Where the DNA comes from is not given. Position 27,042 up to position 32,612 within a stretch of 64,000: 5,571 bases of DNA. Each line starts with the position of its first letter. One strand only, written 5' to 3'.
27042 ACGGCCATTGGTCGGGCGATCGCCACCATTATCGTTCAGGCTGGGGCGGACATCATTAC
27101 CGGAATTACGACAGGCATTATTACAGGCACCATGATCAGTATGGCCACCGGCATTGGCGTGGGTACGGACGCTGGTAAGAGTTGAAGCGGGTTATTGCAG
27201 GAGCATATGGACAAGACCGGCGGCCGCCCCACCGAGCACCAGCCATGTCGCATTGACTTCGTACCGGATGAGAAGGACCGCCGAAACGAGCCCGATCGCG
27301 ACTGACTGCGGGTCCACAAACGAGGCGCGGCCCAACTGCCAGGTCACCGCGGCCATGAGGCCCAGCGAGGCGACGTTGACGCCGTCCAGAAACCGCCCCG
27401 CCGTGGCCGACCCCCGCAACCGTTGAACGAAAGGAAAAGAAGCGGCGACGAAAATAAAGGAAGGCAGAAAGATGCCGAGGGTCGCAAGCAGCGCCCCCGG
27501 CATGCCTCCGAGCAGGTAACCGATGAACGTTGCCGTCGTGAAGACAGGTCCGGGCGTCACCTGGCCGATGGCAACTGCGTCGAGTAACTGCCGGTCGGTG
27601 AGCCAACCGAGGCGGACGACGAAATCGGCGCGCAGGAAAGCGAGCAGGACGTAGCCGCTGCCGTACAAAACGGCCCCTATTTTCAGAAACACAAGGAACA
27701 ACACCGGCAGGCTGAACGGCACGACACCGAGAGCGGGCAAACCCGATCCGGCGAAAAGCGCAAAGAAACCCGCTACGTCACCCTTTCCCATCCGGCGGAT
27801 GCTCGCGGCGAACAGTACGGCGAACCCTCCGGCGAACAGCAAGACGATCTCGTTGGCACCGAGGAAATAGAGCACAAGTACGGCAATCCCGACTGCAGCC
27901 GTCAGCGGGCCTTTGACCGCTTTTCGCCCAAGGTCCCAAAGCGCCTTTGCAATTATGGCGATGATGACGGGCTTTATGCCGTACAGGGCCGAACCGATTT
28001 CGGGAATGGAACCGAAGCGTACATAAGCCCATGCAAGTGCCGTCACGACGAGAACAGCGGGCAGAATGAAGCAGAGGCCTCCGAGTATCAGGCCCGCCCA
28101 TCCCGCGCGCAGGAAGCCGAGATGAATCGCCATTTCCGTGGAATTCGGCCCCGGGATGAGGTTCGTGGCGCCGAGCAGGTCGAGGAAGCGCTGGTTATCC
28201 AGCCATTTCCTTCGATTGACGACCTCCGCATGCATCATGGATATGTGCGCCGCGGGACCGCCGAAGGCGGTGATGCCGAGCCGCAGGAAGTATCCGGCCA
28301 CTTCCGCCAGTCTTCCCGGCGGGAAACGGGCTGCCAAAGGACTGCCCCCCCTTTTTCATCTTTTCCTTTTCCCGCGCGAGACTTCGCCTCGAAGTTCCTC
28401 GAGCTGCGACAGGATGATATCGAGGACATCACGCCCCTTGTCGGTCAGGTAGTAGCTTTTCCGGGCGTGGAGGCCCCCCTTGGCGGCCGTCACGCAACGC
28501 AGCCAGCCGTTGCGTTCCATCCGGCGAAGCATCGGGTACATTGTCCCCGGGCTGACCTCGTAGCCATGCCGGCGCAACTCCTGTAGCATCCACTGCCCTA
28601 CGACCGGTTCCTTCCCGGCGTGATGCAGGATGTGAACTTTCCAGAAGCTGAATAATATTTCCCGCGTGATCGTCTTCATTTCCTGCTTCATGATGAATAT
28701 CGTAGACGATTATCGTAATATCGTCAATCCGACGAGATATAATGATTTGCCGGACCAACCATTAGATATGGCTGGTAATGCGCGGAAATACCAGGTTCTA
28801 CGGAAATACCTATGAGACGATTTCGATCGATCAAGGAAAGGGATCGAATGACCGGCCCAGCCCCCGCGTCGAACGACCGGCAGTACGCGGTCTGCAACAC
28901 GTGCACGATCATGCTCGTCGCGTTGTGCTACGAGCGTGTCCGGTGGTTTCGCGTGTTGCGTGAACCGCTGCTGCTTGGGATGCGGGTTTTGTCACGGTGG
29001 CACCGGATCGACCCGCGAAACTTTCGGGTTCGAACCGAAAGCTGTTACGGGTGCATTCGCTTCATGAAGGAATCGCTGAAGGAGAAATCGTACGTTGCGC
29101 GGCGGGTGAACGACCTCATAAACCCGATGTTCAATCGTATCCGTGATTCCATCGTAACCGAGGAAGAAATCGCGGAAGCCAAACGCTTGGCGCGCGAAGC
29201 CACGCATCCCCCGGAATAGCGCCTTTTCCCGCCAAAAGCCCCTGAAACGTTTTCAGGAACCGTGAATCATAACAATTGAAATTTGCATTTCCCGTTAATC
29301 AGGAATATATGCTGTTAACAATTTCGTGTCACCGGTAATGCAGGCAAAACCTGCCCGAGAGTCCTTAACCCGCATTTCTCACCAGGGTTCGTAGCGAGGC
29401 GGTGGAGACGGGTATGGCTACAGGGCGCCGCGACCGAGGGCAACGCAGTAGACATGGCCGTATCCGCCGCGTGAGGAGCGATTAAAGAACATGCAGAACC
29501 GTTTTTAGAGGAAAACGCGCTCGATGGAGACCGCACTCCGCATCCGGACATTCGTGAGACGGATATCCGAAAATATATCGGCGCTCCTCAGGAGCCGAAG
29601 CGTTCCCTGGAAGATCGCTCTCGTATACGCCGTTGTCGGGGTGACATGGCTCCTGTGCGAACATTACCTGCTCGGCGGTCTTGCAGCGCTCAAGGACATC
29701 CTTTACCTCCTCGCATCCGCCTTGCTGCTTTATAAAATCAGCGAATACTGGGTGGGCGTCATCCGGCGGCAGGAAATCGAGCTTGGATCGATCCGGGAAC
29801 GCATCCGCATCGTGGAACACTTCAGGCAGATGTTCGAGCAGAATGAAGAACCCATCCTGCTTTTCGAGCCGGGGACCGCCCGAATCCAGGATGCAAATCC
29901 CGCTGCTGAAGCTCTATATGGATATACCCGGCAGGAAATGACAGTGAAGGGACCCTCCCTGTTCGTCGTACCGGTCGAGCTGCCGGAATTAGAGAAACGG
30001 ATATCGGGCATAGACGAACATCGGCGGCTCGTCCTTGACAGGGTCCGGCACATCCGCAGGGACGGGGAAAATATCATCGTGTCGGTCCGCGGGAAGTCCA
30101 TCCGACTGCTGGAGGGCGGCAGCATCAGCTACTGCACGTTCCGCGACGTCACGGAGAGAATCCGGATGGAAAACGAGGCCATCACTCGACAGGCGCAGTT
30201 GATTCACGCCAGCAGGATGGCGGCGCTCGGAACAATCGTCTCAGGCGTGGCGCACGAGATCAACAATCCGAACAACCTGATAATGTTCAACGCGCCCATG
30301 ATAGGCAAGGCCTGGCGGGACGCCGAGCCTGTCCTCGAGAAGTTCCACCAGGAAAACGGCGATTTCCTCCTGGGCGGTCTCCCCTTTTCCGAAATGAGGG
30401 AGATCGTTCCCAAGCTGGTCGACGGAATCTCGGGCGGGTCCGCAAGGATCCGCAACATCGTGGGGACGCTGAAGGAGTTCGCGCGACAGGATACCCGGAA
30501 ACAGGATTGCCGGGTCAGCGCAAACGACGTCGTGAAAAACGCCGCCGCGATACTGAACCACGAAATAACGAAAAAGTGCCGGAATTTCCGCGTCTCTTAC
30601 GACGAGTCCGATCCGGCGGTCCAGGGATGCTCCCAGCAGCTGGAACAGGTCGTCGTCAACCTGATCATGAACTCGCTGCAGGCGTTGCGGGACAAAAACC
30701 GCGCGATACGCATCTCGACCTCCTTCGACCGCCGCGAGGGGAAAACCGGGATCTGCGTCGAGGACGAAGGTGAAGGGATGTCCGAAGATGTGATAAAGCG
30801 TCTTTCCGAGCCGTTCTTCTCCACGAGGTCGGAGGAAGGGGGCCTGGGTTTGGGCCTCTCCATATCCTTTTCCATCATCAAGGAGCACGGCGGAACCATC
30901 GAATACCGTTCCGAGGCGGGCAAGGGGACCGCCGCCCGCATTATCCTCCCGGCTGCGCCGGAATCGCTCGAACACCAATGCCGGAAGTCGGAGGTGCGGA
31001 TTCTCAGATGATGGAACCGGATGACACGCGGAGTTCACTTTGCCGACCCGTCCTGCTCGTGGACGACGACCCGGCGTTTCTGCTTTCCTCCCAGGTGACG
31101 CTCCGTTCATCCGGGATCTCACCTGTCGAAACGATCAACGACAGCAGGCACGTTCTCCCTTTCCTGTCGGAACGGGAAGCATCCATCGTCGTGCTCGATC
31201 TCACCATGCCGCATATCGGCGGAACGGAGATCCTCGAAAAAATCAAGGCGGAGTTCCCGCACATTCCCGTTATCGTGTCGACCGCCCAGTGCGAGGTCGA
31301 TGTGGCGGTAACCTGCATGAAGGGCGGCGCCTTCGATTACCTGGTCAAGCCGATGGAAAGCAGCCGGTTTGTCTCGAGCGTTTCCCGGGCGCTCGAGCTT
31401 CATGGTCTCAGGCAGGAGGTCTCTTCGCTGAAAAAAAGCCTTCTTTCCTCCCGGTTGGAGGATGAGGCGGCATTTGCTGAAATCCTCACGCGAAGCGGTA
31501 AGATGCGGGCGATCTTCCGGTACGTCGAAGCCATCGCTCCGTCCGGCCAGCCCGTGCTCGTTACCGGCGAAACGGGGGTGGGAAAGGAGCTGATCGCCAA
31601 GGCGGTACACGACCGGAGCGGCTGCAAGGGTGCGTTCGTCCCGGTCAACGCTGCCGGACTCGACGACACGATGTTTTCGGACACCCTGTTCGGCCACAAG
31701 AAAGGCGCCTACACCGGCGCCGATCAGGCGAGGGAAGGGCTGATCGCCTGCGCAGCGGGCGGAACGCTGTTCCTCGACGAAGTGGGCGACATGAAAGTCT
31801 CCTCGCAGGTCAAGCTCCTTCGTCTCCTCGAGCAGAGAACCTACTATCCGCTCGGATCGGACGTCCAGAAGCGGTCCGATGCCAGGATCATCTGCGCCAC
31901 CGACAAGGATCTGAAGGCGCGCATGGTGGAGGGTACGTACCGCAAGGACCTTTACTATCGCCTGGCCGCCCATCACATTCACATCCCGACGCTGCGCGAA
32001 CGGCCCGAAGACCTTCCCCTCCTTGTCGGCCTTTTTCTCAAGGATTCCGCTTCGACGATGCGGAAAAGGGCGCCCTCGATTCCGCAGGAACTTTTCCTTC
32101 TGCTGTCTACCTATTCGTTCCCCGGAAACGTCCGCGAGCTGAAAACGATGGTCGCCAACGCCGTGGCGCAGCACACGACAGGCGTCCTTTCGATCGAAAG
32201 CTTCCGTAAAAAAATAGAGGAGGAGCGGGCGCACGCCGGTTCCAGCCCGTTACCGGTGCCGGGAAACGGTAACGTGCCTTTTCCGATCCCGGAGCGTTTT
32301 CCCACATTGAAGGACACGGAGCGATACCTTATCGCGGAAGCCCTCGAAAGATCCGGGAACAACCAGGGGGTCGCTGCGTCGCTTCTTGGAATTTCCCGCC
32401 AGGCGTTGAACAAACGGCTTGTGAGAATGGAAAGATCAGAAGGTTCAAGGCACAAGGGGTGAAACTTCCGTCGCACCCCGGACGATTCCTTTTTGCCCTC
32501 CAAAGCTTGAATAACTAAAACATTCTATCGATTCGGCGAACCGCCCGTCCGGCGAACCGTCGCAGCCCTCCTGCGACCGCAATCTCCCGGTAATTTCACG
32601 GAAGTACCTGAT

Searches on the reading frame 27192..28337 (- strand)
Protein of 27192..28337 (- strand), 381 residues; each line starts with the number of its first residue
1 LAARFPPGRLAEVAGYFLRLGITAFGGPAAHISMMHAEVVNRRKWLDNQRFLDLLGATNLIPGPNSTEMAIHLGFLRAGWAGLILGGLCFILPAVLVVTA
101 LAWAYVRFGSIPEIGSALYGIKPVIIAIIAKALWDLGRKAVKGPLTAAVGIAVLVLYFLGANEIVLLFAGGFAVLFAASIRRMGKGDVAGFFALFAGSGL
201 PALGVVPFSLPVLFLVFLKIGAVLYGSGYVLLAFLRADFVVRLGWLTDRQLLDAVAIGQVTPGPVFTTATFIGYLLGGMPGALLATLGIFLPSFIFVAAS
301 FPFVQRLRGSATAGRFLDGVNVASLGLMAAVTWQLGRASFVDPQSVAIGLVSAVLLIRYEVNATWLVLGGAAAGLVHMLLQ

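Call 15: search_protein_families(library=pfam, proteins=[window:27192-28337:-], max_evalue=0.001)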
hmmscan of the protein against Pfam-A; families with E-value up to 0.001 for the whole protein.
window:27192-28337:- (381 aa): 1 family
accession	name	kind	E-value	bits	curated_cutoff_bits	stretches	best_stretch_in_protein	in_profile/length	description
PF02417.20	Chromate_transp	-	9.1e-86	286.5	28.6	2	213-375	3-166/166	Chromate transporter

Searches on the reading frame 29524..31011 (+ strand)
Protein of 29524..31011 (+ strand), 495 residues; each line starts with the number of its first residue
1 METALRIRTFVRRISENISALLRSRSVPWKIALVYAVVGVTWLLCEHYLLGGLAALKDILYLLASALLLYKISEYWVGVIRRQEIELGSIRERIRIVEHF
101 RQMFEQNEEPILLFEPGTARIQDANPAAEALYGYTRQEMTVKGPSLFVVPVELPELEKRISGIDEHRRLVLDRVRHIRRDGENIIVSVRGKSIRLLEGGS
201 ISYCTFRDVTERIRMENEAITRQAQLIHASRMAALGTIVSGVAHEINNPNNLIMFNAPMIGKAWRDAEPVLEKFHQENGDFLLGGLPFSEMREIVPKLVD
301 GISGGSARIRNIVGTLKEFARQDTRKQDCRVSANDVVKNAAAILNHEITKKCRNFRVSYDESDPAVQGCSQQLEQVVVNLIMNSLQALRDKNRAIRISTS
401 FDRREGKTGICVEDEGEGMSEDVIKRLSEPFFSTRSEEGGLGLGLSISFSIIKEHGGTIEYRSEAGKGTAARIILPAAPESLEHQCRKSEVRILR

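Call 15: search_protein_families(library=pfam, proteins=[window:29524-31011:+], max_evalue=0.001)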
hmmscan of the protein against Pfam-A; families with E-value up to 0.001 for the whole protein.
window:29524-31011:+ (495 aa): 5 families
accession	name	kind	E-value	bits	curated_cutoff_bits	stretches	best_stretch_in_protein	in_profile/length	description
PF02518.31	HATPase_c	-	3.6e-21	76.1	26.4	1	371-478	4-110/111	Histidine kinase-, DNA gyrase B-, and HSP90-like ATPase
PF13426.13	PAS_9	-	1.2e-09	38.8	27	1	115-211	7-103/103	PAS domain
PF13188.13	PAS_8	-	2.9e-08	33.8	21.8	1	98-146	1-47/65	PAS domain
PF13589.12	HATPase_c_3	-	1.1e-06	29.2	25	1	373-427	3-53/137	Histidine kinase-, DNA gyrase B-, and HSP90-like ATPase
PF00989.32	PAS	-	0.00027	21.3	22.6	1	98-208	1-112/113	PAS fold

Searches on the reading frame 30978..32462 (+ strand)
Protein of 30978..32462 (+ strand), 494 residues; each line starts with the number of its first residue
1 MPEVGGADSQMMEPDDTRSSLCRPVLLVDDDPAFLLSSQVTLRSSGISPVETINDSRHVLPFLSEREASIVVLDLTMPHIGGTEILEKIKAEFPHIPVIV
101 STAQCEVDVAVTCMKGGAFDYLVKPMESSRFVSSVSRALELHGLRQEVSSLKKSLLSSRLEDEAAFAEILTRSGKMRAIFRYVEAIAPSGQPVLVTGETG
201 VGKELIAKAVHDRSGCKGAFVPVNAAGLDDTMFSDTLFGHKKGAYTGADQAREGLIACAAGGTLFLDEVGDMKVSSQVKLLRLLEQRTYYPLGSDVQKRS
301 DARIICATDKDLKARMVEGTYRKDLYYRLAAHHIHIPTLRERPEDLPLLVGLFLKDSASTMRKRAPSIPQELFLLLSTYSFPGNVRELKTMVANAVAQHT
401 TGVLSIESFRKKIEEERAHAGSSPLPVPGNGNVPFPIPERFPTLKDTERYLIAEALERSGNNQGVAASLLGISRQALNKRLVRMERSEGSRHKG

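Call 15: search_protein_families(library=pfam, proteins=[window:30978-32462:+], max_evalue=0.001)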
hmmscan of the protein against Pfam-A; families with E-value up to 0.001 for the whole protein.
window:30978-32462:+ (494 aa): 6 families
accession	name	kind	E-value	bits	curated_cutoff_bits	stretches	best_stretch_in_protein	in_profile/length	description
PF00158.32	Sigma54_activat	-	4.6e-55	186.3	20.2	1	170-334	2-167/168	Sigma-54 interaction domain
PF00072.30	Response_reg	-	8.6e-23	81.1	30.2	1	25-135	1-110/111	Response regulator receiver domain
PF14532.12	Sigma54_activ_2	-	2e-21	77.1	25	1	171-339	2-138/138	Sigma-54 interaction domain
PF25601.1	AAA_lid_14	-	1e-16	60.9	27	1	340-420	1-81/87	AAA+ ATPase lid domain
PF02954.25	HTH_8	-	7.2e-10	38.9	22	1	443-481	1-39/42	Bacterial regulatory protein, Fis family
PF07728.20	AAA_5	-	8.4e-06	26.3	22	1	192-306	1-119/139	AAA domain (dynein-related subfamily)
